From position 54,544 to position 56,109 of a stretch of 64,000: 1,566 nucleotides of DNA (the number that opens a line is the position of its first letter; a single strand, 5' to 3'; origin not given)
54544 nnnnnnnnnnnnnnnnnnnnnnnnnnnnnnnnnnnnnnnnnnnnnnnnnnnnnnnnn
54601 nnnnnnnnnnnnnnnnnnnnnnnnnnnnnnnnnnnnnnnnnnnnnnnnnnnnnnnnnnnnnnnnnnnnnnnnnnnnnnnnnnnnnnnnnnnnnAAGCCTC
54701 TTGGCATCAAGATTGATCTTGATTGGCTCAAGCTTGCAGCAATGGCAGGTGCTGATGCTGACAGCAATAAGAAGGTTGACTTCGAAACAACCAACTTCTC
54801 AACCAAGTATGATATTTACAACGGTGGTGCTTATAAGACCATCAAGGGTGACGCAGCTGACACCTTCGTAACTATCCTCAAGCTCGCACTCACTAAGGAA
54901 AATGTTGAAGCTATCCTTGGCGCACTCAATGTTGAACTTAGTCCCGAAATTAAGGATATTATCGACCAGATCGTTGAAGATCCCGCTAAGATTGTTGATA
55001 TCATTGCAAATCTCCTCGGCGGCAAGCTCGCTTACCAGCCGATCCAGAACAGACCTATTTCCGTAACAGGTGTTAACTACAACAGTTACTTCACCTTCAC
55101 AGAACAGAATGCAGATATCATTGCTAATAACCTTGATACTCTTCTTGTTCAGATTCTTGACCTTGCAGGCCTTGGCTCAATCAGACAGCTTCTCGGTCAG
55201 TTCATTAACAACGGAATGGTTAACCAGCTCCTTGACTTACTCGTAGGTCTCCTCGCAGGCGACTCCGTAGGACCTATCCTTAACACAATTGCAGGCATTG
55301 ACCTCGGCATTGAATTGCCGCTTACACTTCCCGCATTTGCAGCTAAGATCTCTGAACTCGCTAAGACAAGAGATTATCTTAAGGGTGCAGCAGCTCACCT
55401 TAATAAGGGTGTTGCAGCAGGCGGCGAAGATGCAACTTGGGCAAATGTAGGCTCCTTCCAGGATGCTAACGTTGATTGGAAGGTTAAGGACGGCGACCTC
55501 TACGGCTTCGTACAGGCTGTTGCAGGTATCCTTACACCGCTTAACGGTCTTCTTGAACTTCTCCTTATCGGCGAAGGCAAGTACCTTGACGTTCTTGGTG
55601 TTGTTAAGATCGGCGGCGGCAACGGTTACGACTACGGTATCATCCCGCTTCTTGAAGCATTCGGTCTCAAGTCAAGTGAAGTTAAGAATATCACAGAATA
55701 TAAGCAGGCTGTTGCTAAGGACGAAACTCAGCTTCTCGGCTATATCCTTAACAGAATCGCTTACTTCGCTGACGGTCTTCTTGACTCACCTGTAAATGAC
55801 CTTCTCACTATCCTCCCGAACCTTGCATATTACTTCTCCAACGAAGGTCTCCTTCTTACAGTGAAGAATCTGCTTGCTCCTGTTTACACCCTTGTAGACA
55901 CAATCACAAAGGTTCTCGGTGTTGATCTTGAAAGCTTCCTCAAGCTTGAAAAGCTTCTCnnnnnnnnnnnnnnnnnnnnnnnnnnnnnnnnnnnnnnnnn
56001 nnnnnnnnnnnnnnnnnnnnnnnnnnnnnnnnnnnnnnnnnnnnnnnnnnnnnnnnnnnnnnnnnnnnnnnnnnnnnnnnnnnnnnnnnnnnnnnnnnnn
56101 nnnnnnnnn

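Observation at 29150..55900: About 15 ancient, highly diverged modules with a conserved four-motif signature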

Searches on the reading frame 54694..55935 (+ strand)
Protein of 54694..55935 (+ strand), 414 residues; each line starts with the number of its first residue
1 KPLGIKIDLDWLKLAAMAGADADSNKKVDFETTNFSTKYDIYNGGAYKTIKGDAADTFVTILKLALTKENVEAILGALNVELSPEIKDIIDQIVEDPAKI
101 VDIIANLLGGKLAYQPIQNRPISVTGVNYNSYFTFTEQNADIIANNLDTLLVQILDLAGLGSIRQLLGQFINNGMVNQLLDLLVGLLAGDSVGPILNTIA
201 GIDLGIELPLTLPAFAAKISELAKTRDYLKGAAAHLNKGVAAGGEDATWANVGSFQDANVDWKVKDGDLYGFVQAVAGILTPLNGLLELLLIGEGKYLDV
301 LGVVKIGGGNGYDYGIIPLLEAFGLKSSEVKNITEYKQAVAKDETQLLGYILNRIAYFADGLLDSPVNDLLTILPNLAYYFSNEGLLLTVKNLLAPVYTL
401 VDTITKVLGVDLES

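Call 11: find_homologous_proteins(query=window:54694-55935:+, max_evalue=0.001)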
Query window:54694-55935:+ (414 aa): 8 proteins with E <= 0.001 among 8000 candidates.
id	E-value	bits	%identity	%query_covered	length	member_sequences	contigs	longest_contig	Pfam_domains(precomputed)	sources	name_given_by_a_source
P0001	2.9e-86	308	45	89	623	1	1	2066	-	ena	-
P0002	1.6e-75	273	47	79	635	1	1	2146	-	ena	-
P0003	4.4e-69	252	49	69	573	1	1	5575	-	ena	-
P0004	7.3e-59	218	63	40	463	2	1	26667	-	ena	-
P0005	1.2e-57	214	80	28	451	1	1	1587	-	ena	-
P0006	6.4e-54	202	70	35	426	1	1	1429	-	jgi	jgi:hypothetical protein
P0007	3.3e-49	186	50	50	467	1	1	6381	-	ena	-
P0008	6.3e-21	93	78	14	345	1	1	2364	-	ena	-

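Call 21: search_solved_structures(query=A1, max_evalue=1)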
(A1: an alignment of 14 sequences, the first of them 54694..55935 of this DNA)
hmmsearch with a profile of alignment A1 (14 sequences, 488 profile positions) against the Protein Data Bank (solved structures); distinct sequences matched with E-value up to 1: 1.
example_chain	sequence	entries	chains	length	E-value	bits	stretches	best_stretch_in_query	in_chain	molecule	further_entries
3iq1_A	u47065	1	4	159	0.38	12.8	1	82-188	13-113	DPS family protein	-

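Call 23: search_protein_representatives(alignment_id=A1)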
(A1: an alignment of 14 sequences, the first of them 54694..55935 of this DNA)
Query: 14 sequences, 488 profile positions. Proteins with E-value up to 0.001 (for the whole library): 647; up to 1e-10: 516; up to 1e-30: 369. The best 150 are listed.
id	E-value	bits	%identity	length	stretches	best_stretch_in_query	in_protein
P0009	0.0e+00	3873.6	-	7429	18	23-488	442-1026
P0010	0.0e+00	2993.9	-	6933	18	20-487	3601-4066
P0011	0.0e+00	2834.8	-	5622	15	4-487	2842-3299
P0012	0.0e+00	2206.8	-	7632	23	28-487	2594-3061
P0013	0.0e+00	1802.3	-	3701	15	317-487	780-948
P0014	0.0e+00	1739.6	-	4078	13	5-487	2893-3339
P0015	0.0e+00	1714.3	-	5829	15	14-487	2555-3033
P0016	0.0e+00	1243.3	-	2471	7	6-487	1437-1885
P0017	0.0e+00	1070.0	-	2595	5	19-485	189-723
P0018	1.5e-293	990.5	-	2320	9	6-486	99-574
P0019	1.5e-293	990.4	-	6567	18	345-484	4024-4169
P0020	3.1e-280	946.5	-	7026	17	22-487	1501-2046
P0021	2.0e-270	914.2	-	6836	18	344-483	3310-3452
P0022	3.3e-269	910.2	-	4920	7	15-487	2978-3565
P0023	5.3e-268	906.2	-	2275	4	23-487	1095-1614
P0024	1.6e-265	898.0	-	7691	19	86-481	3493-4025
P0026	1.5e-250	848.6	-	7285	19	343-483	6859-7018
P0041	2.2e-182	623.8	-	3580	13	333-487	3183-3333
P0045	2.1e-170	584.3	-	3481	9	329-486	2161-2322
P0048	3.7e-169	580.2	-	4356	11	333-487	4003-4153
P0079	6.4e-130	450.8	-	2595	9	334-487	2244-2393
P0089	5.7e-124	431.1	-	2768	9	333-487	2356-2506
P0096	8.1e-118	410.8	-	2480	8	335-487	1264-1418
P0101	5.3e-116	404.8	-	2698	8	333-487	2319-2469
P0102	3.4e-115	402.2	-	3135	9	333-487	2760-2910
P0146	1.8e-89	317.3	-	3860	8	346-481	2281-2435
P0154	7.4e-81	289.0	-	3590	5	327-479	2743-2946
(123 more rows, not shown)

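Call 24: find_homologous_proteins(query=A1, max_evalue=0.00001)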
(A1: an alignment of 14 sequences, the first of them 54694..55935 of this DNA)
Query A1 (14 sequences) (414 aa, profile of the alignment): 25 proteins with E <= 0.00001 among 8000 candidates.
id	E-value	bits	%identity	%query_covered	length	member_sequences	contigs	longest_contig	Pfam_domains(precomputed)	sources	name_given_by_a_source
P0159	7.6e-159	548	62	100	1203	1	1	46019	-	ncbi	-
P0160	1.1e-135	471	52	98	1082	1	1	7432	-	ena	-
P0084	4.6e-127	443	46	98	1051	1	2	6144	-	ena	-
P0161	1.5e-122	428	44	99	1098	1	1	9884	-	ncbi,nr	ncbi:MAG: hypothetical protein IIX36_05270, partial [Clostridia bacterium]|nr:hypothetical protein [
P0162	3.7e-105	371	42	99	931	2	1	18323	-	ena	-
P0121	7.5e-102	360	42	96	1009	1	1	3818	-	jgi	jgi:hypothetical protein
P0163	8.1e-63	231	55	98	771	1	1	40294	-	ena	-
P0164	3.1e-61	226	47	100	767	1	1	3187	-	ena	-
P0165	1.2e-60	224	55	99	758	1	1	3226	-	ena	-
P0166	1.3e-51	194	34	33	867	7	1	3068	-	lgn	-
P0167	2.1e-51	194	31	33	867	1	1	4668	-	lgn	-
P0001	2.4e-51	193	45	89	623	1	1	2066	-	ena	-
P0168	7.5e-51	192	31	33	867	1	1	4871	-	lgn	-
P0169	1.6e-50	191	33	32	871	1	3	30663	-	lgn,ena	-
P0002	1.8e-50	190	47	79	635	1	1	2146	-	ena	-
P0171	8.0e-49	185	30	59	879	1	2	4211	-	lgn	-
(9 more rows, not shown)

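Call 25: list_cluster_members(proteins=[P0009, P0010, P0011, P0012, P0019, P0024, P0026, P0079, P0096, P0166])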
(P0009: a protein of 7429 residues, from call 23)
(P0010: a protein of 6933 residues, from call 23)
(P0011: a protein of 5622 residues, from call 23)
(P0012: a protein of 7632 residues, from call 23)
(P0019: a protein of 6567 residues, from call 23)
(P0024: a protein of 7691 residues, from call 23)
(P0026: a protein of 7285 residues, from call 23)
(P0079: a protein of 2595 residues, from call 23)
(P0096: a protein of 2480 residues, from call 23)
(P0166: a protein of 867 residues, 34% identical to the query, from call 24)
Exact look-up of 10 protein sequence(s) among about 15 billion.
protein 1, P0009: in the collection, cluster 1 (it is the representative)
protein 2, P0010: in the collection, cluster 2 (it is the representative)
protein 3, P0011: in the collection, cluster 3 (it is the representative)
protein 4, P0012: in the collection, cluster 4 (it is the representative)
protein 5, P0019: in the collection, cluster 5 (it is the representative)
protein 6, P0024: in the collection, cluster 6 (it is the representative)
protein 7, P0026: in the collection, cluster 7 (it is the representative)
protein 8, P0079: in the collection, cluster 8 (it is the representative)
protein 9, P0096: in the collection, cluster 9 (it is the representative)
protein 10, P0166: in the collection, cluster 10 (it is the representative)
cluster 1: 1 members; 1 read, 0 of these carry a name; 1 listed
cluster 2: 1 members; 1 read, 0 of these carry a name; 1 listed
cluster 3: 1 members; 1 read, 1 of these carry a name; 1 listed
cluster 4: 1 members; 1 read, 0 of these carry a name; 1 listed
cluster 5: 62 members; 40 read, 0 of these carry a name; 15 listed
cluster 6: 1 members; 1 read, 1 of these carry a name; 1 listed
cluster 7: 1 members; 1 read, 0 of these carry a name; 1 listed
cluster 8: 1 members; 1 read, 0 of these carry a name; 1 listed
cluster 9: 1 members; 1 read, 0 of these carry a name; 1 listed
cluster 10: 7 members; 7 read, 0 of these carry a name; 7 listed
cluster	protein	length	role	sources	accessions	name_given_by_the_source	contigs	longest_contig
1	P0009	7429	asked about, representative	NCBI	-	-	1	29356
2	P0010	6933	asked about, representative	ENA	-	-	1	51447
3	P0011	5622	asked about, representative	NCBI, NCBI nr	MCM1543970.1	MAG: hypothetical protein NC110_01610, partial [Ruminococcus sp.] | hypothetical protein [Ruminococcus sp.]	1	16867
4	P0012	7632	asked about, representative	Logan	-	-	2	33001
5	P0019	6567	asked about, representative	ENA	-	-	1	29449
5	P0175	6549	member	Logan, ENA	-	-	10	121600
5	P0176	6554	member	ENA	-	-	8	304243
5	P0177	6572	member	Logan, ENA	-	-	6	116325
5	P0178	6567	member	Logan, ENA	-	-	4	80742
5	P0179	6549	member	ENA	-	-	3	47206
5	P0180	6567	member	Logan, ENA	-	-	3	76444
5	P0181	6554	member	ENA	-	-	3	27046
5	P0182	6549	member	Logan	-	-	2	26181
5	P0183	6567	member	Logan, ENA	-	-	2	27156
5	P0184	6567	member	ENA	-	-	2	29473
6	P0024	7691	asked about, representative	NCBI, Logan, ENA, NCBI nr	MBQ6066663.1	MAG: hypothetical protein IJK89_07545 [Clostridia bacterium] | hypothetical protein [Clostridia bacterium]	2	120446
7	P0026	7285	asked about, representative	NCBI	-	-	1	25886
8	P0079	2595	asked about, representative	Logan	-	-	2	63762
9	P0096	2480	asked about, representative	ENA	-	-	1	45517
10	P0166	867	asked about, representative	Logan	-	-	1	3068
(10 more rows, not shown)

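Call 42: predict_structure(alignment_id=A2)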
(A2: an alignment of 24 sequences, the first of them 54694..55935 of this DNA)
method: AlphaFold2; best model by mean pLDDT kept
length: 414 residues; sequences in the alignment: 24
mean_pLDDT: 75.1   pTM: 0.62
mean pLDDT of the five models: 75.1, 71.2, 67.0, 66.2, 63.5
residues with pLDDT >= 90: 78; 70-90: 194; 50-70: 114; < 50: 28
segments of 3 or more residues with pLDDT < 50: 118-135, 408-414
pLDDT, mean of each block of 10 residues (from residue 1): 59 67 69 55 58 63 72 72 69 71 60 50 44 52 76 78 78 90 83 71 74 92 93 95 90 91 89 91 88 78 72 87 85 91 87 88 81 77 78 72 53 46
secondary structure, 60 per line:
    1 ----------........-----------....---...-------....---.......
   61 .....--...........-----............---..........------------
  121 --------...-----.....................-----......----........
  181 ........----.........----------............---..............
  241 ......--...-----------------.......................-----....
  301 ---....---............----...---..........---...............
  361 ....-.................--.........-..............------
elements in order: H11-18 E30-33 E47-50 H54-65 H68-78 H84-95 H99-108 H137-157 H163-168 H173-188 H193-201 H212-223 H227-246 H269-291 E297-300 E304-307 H311-322 H333-342 H346-364 H366-382 H385-393 H395-408

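Call 45: fold_search(model_id=the predicted structure, library=pdb)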
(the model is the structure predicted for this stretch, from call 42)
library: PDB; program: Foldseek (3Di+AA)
matches with E <= 10: 56; with E <= 0.001: 0
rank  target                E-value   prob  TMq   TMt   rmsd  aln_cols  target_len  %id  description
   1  5a7d_R                7.5e-01  0.07  0.11  0.13  24.3       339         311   12  Tetrameric assembly of LGN with Inscuteable (released 2016-08-03)
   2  9f1v                  1.5e+00  0.08  0.13  0.18  18.5       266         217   11  Crystal structure of Borrelia burgdorferi CspZ-YA (released 2025-04-16)
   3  7njn_d                1.7e+00  0.04  0.11  0.11  48.0       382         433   10  Mycobacterium smegmatis ATP synthase state 1d (released 2021-10-27)
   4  4d2c                  2.2e+00  0.02  0.10  0.10  27.2       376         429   11  Structure of a di peptide bound POT family peptide transporter (released 2014-06-25)
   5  6j72                  2.6e+00  0.02  0.10  0.08  28.3       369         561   13  Crystal structure of IniA from Mycobacterium smegmatis with GTP bound (released 2019-09-11)
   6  5a7d_S                3.4e+00  0.03  0.12  0.15  24.2       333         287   10  Tetrameric assembly of LGN with Inscuteable (released 2016-08-03)
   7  8i0p_1                3.4e+00  0.02  0.10  0.06  27.7       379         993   12  The cryo-EM structure of human pre-Bact complex (released 2024-07-31)
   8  5oxo                  3.7e+00  0.02  0.11  0.10  27.3       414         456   12  PepTSt apo structure (released 2018-02-21)
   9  9uhd                  3.9e+00  0.03  0.09  0.14  28.9       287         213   12  Structure of FAM92A BAR domain (released 2025-07-16)
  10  7ru6_A                3.9e+00  0.03  0.11  0.14  24.9       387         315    9  Cryo-EM structure of the HIV-1 restriction factor human SERINC3 (released 2022-08-24)
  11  6pw4_B                3.9e+00  0.01  0.10  0.07  29.6       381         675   15  Cryo-EM Structure of Thermo-Sensitive TRP Channel TRP1 from the Alga Chlamydomonas reinhardtii in Detergent (released 2019-09-25)
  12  4e40                  4.1e+00  0.02  0.09  0.13  29.6       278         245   13  The haptoglobin-hemoglobin receptor of Trypanosoma congolense (released 2013-01-16)
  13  7p54_A                4.1e+00  0.02  0.10  0.10  31.9       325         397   13  Cryo-EM structure of human TTYH2 in GDN (released 2021-08-11)
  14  8j7y_A                4.1e+00  0.01  0.08  0.11  19.1       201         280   16  Cryo-EM structure of hZnT7DeltaHis-loop-Fab complex in zinc-bound state, determined in outward-facing conformation (released 2023-09-20)
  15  7ac6_A                4.3e+00  0.02  0.11  0.10  26.5       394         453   11  Structure of sponge-phase grown PepTst2 collected by rotation serial crystallography on a COC membrane at a synchrotro (released 2021-09-01)
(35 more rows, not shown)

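Call 48: search_protein_families(library=pfam, alignment_id=A4, max_evalue=0.001)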
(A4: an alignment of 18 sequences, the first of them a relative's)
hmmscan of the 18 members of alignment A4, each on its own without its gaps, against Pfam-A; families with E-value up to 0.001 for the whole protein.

A. member 1, P0041 (3580 aa): 0 families

B. families by the number of members that match (of 18 scanned): 0 families

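Call 49: fold_search(model_id=the predicted structure, library=viral)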
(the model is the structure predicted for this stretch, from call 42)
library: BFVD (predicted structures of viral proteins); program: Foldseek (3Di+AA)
matches with E <= 10: 61; with E <= 0.001: 0
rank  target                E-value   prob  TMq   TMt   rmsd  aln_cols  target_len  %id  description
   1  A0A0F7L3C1            7.9e-01  0.08  0.13  0.10  24.9       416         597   12  Uncharacterized protein [uncultured marine virus]
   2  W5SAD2                1.1e+00  0.05  0.11  0.10  29.4       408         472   12  F-box domain-containing protein [Pithovirus sibericum]
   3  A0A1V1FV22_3          1.1e+00  0.04  0.13  0.07  30.3       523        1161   12  Putative structural protein [Azobacteroides phage ProJPt-Bp1]
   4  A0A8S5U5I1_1          1.4e+00  0.03  0.11  0.06  27.6       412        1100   15  RNA polymerase (Fragment) [Podoviridae sp. cthJQ11]
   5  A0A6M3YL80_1          2.2e+00  0.03  0.11  0.05  32.6       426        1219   13  (no name in the UniProt tables at hand)
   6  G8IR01                2.6e+00  0.03  0.11  0.06  26.0       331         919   12  MuF-like minor capsid protein [Mycobacterium phage Fionnbharth]
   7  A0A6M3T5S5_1          2.8e+00  0.02  0.09  0.05  33.0       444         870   13  (no name in the UniProt tables at hand)
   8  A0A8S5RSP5            3.0e+00  0.02  0.10  0.06  30.4       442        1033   12  Minor tail protein [Siphoviridae sp. ctES717]
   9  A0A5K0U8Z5            3.1e+00  0.02  0.11  0.13  27.6       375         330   14  TLC domain-containing protein [Yasminevirus sp. GU-2018]
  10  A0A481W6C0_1          3.1e+00  0.01  0.09  0.05  33.8       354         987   10  Tail tape measure protein [Fusobacterium phage Fnu1]
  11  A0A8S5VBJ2            3.4e+00  0.01  0.08  0.09  20.5       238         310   16  Uncharacterized protein [Myoviridae sp. ctbEa13]
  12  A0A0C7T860            3.6e+00  0.03  0.11  0.05  25.6       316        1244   13  BOLF1 [Epstein-Barr virus (strain GD1)]
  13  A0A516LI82            3.6e+00  0.01  0.09  0.07  28.7       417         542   13  (no name in the UniProt tables at hand)
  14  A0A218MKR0            3.8e+00  0.01  0.09  0.06  65.9       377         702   14  Putative recombination nuclease [uncultured virus]
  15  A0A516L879            3.8e+00  0.01  0.10  0.06  28.5       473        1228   13  (no name in the UniProt tables at hand)
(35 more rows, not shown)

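Call 63: find_encoding_contigs(protein=P0169, flank=8000, max_places=3)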
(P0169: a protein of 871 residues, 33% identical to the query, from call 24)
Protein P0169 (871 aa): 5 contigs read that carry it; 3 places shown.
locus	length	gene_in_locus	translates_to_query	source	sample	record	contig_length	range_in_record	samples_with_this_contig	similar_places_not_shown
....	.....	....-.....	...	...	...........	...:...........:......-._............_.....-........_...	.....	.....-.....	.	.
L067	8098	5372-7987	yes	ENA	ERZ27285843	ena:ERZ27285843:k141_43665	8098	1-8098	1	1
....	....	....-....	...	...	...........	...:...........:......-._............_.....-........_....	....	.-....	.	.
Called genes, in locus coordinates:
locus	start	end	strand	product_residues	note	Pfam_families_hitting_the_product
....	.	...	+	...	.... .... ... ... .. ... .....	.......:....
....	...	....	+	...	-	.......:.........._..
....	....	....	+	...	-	-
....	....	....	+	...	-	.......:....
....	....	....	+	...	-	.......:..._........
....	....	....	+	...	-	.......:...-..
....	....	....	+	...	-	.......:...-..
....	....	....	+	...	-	-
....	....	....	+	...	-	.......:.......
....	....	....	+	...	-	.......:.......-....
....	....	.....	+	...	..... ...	-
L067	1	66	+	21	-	?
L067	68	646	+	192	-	PF00475:IGPD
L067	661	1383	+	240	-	PF00977:His_biosynth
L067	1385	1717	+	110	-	PF01502:PRA-CH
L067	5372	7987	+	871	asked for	-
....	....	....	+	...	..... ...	-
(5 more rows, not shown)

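Call 85: list_cluster_members(proteins=[P0015, P0041, P0045, P0048, P0089, P0101, P0102, P0146, P0154, P0171])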
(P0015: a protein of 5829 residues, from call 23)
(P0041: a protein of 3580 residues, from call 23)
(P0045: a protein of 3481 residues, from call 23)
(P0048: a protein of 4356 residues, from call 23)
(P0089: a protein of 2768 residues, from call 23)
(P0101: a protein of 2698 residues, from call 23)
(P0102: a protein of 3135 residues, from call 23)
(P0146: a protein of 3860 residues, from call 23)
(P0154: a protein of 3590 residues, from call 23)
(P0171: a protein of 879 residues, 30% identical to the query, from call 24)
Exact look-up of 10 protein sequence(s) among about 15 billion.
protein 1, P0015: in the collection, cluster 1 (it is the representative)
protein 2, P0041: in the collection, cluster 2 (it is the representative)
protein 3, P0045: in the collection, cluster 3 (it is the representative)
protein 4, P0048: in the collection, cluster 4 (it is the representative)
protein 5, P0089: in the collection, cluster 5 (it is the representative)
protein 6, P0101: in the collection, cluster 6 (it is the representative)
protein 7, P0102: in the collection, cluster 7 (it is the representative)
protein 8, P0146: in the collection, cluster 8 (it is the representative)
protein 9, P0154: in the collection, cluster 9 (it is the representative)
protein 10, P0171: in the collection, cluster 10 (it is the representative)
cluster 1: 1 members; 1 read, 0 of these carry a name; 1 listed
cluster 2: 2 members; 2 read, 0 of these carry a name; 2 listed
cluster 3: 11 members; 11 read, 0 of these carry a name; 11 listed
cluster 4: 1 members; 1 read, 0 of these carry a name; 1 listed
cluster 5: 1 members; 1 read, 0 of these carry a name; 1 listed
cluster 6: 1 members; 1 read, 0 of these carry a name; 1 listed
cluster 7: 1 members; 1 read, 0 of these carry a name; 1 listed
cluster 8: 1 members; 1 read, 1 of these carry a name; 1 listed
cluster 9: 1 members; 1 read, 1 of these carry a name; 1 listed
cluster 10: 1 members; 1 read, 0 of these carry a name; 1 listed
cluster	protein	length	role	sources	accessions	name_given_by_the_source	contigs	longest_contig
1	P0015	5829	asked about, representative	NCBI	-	-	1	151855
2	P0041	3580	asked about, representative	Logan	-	-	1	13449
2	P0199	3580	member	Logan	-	-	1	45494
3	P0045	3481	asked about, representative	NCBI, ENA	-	-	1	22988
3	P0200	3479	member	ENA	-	-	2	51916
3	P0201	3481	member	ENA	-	-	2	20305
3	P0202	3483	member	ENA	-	-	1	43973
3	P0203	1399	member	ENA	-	-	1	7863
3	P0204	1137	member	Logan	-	-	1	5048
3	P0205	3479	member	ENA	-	-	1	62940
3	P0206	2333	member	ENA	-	-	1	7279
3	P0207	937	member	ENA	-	-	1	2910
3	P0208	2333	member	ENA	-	-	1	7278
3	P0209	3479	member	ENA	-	-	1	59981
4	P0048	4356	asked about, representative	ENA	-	-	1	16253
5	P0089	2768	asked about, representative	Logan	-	-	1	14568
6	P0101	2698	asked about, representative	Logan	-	-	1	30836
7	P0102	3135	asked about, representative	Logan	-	-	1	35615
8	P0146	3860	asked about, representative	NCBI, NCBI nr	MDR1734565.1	MAG: hypothetical protein LBR73_06795, partial [Oscillospiraceae bacterium] | hypothetical protein [Oscillospiraceae bacterium]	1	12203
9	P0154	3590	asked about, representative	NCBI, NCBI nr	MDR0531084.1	MAG: hypothetical protein LBG83_03340, partial [Oscillospiraceae bacterium] | hypothetical protein [Oscillospiraceae bacterium]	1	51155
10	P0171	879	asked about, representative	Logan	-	-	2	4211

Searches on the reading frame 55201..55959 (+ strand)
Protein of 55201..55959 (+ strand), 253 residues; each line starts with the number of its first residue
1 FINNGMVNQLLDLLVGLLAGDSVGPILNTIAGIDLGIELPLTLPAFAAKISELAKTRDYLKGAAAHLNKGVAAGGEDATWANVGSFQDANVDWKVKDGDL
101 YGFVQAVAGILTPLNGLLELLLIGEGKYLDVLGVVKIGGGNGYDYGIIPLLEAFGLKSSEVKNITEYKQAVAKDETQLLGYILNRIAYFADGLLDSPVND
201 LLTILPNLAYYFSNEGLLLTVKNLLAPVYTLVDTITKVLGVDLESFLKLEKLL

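Call 95: search_dna_similar(query=window:55201-55959:+, collection=plasmids, mode=protein, max_evalue=0.001, max_rows=10)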
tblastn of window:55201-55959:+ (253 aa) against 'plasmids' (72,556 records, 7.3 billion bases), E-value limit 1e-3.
No match.

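Call 96: search_dna_similar(query=window:55201-55959:+, collection=phages, mode=protein, max_evalue=0.001, max_rows=10)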
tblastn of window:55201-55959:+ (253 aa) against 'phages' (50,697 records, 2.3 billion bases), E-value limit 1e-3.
No match.
